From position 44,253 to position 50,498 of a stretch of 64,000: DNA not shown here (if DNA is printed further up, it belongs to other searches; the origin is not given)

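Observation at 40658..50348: Tightly coupled three-gene operon: giant Hhe-like helicase-nuclease plus Mre11/SbcD-like plus Rad50/SbcC-like proteins (candidate defence or DNA-end-processing system)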

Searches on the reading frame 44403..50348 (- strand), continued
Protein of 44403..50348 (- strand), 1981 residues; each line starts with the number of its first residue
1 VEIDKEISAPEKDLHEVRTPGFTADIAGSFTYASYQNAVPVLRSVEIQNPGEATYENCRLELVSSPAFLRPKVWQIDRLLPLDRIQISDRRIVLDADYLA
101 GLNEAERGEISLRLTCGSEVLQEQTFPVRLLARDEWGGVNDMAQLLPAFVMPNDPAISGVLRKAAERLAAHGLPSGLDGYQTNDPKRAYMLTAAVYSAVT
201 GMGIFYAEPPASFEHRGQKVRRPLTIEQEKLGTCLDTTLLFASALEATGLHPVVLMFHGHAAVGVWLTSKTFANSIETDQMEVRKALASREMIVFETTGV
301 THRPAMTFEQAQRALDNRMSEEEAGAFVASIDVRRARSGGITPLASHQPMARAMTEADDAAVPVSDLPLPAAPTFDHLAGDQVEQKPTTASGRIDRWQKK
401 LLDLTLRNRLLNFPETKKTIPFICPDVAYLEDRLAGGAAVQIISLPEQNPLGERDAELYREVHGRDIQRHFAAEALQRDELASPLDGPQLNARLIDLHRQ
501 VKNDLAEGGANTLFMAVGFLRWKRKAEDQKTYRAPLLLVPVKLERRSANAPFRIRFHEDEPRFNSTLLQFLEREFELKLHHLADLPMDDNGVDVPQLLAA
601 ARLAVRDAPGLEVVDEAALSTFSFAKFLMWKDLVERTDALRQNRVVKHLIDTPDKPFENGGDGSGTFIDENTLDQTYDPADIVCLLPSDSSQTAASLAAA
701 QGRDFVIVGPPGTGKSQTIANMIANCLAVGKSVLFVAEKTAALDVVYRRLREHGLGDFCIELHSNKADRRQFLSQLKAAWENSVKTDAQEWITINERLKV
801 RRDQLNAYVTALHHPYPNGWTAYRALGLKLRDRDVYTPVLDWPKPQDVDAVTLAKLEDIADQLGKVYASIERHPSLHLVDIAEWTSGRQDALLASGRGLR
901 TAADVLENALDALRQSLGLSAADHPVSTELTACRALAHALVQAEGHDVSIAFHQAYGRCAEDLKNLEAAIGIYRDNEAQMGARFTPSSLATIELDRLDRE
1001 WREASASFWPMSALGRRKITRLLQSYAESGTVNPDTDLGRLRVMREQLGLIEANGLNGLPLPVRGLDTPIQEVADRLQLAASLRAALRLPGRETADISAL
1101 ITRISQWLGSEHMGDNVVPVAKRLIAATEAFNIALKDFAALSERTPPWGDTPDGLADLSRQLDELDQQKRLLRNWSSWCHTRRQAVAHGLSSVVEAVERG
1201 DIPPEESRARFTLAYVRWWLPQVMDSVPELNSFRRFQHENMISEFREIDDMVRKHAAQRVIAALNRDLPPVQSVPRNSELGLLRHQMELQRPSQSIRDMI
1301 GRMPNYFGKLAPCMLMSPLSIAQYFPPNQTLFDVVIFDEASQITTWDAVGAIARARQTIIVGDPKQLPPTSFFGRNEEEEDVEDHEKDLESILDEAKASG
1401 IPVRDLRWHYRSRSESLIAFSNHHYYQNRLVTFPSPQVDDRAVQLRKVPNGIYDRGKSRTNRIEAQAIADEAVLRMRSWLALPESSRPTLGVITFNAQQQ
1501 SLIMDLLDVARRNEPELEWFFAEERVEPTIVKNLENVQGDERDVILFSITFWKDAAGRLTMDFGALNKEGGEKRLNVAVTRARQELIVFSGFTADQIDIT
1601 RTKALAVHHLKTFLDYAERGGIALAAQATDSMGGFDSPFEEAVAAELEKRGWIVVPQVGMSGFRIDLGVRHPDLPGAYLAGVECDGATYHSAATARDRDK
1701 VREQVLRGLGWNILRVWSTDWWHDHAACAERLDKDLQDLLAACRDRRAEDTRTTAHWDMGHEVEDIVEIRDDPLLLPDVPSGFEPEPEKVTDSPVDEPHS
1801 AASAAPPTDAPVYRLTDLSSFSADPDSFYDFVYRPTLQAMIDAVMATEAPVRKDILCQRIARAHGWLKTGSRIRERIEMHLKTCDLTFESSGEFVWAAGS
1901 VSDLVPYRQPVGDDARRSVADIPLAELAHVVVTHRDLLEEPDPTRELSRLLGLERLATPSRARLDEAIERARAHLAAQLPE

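Call 47: get_annotated_region(hit=H1, flank=8000)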
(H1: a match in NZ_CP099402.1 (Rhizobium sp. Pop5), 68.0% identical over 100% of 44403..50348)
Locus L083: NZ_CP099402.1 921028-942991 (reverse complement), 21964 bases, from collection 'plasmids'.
description: Rhizobium sp. Pop5 plasmid pRsp_Pop5_1, complete sequence
organism: Rhizobium sp. Pop5 (NCBI taxid 1223565)
taxonomy: Bacteria; Pseudomonadota; Alphaproteobacteria; Hyphomicrobiales; Rhizobiaceae; Rhizobium; Rhizobium sp. Pop5
host: -; source: Phaseolus vulgaris,Cell culture; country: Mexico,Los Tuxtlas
typing (MOB-suite, as given by PLSDB): non-mobilizable; replicon rep_cluster_473
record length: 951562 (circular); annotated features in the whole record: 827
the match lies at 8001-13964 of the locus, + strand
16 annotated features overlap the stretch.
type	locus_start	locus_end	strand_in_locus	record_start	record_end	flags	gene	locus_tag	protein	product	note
CDS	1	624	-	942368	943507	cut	-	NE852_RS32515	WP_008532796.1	ROK family transcriptional regulator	GO:0006355 - regulation of DNA-templated transcription [Evidence IEA]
CDS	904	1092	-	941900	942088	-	-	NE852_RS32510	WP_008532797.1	hypothetical protein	-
CDS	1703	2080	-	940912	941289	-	-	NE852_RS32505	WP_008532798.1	type II toxin-antitoxin system VapC family toxin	-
CDS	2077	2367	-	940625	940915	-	-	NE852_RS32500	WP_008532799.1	type II toxin-antitoxin system prevent-host-death family antitoxin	GO:0008219 - cell death [Evidence IEA]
CDS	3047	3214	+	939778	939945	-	-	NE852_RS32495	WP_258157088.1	DUF1612 domain-containing protein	-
CDS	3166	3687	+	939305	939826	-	-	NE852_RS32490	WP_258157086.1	DUF1612 and helix-turn-helix domain-containing protein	-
CDS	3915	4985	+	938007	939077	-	-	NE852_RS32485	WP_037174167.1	ATP-binding protein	-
CDS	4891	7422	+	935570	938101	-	-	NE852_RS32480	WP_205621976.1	S8 family peptidase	-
CDS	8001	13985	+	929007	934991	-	-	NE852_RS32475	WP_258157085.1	DUF3320 domain-containing protein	-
CDS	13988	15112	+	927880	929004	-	-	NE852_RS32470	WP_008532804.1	DNA repair exonuclease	-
CDS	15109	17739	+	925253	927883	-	-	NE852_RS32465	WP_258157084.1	AAA family ATPase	-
CDS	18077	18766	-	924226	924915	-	-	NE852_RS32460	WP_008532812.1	RraA family protein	-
CDS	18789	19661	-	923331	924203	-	-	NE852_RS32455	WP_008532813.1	DUF1932 domain-containing protein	-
CDS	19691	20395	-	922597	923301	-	-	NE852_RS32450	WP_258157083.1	TRAP transporter large permease subunit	-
CDS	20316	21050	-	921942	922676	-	-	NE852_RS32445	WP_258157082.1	SLC13 family permease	GO:0055085 - transmembrane transport [Evidence IEA]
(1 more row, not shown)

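Call 50: search_protein_families(library=ncbifam, proteins=[L082:7977-13868:+, L064:1521-4991:-, L064:4988-6247:-, L076:18516-19655:-, L076:15927-18512:-], max_evalue=0.001)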
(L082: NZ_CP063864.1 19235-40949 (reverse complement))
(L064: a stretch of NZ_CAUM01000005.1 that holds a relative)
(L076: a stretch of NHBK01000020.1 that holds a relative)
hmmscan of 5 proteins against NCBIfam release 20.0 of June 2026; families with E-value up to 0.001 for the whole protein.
L082:7977-13868:+ (1963 aa): 5 families
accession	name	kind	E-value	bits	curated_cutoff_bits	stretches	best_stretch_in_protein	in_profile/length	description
NF058533.1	antiphage_ProA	equivalog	0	2225.2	1500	1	15-1947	2-1903/1903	anti-phage protein ProA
NF042953.1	Hhe_antiphage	equivalog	1e-247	825.5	2000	2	1039-1735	1017-1706/1797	DUF4011 domain-containing anti-phage protein Hhe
TIGR00376.1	TIGR00376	hypoth_equivalog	1e-25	90.3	348.9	2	1292-1562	351-608/639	IGHMBP2 family helicase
NF040671.1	PLuB_AAA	exception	2.2e-22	78.4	999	3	1419-1564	1110-1231/1256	PLuB system helicase-like protein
TIGR01448.2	helicase_RecD2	equivalog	0.00063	18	500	0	652-710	308-366/713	SF1B family DNA helicase RecD2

L064:1521-4991:- (1156 aa): 0 families

L064:4988-6247:- (419 aa): 11 families
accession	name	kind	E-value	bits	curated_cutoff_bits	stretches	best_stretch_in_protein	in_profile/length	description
TIGR00619.1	sbcd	subfamily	1e-15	58.2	77.65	1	4-106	2-96/252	exonuclease subunit SbcD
NF041031.1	Mre11_Sulfo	equivalog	2.1e-14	53.6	500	1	37-215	26-209/374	DNA double-strand break repair protein Mre11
NF041029.1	Mre11_Pyroc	equivalog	9.2e-13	47.8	600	1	3-101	1-91/438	DNA double-strand break repair protein Mre11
NF008206.2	PRK10966.1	equivalog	9.6e-10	38.1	450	1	33-102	21-91/380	exonuclease subunit SbcD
NF041030.1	Mre11_Halo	equivalog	5.6e-08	32.3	550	1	4-271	3-255/361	DNA double-strand break repair protein Mre11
NF003743.0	PRK05340.1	equivalog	5.9e-07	28.9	134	1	37-98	21-84/242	UDP-2,3-diacylglucosamine diphosphatase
NF041754.1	sbcd_Bac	equivalog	9.2e-07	28.4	750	1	4-109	2-99/390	exonuclease subunit SbcD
NF041753.2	sbcd_Staph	equivalog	7.4e-06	25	480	1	5-102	3-92/375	exonuclease subunit SbcD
TIGR01854.1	lipid_A_lpxH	equivalog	9.6e-06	25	190.35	1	39-98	20-81/231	UDP-2,3-diacylglucosamine diphosphatase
TIGR04123.1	P_estr_lig_assc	hypoth_equivalog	3.3e-05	23.4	150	1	33-102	47-115/207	ligase-associated DNA damage response endonuclease PdeM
TIGR03729.1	acc_ester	subfamily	0.00045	19.7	148.25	1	42-106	24-82/239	putative phosphoesterase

L076:18516-19655:- (379 aa): 5 families
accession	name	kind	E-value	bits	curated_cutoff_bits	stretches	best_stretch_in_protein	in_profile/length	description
TIGR00619.1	sbcd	subfamily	1e-12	48.4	77.65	1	9-98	2-88/252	exonuclease subunit SbcD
NF008206.2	PRK10966.1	equivalog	3.1e-06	26.6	450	1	9-97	2-86/380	exonuclease subunit SbcD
NF041754.1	sbcd_Bac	equivalog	1.5e-05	24.4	750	1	9-96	2-86/390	exonuclease subunit SbcD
TIGR04123.1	P_estr_lig_assc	hypoth_equivalog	0.00019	20.9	150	1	13-101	26-116/207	ligase-associated DNA damage response endonuclease PdeM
NF041753.2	sbcd_Staph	equivalog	0.00036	19.5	480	1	9-96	2-86/375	exonuclease subunit SbcD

L076:15927-18512:- (861 aa): 2 families
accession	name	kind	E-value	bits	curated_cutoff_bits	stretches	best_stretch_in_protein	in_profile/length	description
NF003034.1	PRK03918.1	equivalog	7.4e-14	50.7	700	1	23-141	20-135/878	DNA double-strand break repair ATPase Rad50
NF045487.1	ASRP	equivalog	8.7e-11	41.1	300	2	566-830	311-583/593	archaea-specific SMC-related protein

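Call 75: find_related_loci(query=A1, collection=viral_contigs, flank=10000)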
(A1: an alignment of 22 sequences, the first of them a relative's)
Query A1 (1981 aa) in viral_contigs; peptide patterns used: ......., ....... (x = any residue, [..] = any of these).
19 stretches matched a pattern; 1 encode a relative of the query (tblastn E <= 1e-3); 1 distinct loci.
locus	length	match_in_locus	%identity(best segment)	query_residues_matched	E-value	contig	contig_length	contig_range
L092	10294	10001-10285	62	18-112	7e-32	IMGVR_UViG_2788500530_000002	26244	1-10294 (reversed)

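Call 89: search_protein_families(library=pfam, proteins=[L001:900-1547:+, L001:1626-2222:+, L001:2656-4152:-, L001:4265-5083:+, L001:5190-6602:+, L001:6604-7536:+, L001:7540-8382:+, L001:8461-9201:+, L001:9236-9697:-, L001:19958-20866:-], max_evalue=0.001)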
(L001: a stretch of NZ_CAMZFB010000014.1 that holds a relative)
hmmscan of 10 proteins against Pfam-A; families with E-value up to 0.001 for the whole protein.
L001:900-1547:+ (215 aa): 3 families
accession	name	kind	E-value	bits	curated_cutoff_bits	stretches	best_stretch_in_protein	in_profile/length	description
PF00072.30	Response_reg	-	3.9e-14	53.2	30.2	1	6-110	3-108/111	Response regulator receiver domain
PF00196.25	GerE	-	4.3e-12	45.9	23.5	1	152-205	2-55/57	Bacterial regulatory proteins, luxR family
PF08281.18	Sigma70_r4_2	-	0.00081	19.4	25.7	0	151-194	9-53/54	Sigma-70, region 4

L001:1626-2222:+ (198 aa): 0 families

L001:2656-4152:- (498 aa): 1 family
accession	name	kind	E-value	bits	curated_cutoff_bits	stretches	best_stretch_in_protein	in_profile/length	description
PF00795.27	CN_hydrolase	-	1.8e-20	73.8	23.2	1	242-425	6-210/256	Carbon-nitrogen hydrolase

L001:4265-5083:+ (272 aa): 1 family
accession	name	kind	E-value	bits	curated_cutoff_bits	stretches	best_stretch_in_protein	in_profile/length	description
PF04397.21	LytTR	-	2.6e-13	50.4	22.6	1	183-270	9-97/98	LytTr DNA-binding domain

L001:5190-6602:+ (470 aa): 2 families
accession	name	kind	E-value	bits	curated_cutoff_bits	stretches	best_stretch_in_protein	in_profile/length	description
PF14403.11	CP_ATPgrasp_2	-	9.9e-168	558.3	32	1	69-446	1-374/374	Circularly permuted ATP-grasp type 2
PF04174.18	CP_ATPgrasp_1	-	2.4e-153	510.4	23.1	1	69-401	1-332/332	A circularly permuted ATPgrasp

L001:6604-7536:+ (310 aa): 1 family
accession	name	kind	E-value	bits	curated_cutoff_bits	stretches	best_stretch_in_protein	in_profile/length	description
PF04168.17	Alpha-E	-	4.6e-88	296.2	20.8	1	1-309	1-294/294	A predicted alpha-helical domain with a conserved ER motif.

L001:7540-8382:+ (280 aa): 3 families
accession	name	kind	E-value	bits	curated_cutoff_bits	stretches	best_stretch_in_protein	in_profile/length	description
PF01841.26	Transglut_core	-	2.3e-22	79.7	23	1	132-224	16-108/108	Transglutaminase-like superfamily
PF08379.15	Bact_transglu_N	-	1.8e-19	70.7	27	1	3-81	1-80/80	Bacterial transglutaminase-like N-terminal region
PF04473.18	DUF553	-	0.0002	21.3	20.5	1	152-236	47-125/140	Transglutaminase-like domain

L001:8461-9201:+ (246 aa): 1 family
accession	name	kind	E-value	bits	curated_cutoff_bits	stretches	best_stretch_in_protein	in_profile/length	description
PF00227.31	Proteasome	-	3.5e-05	24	22.4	1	4-200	7-188/189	Proteasome subunit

L001:9236-9697:- (153 aa): 1 family
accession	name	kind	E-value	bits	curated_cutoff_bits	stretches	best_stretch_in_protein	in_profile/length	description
PF08239.17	SH3_3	-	0.00045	20.8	27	1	31-80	2-54/54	Bacterial SH3 domain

L001:19958-20866:- (302 aa): 0 families
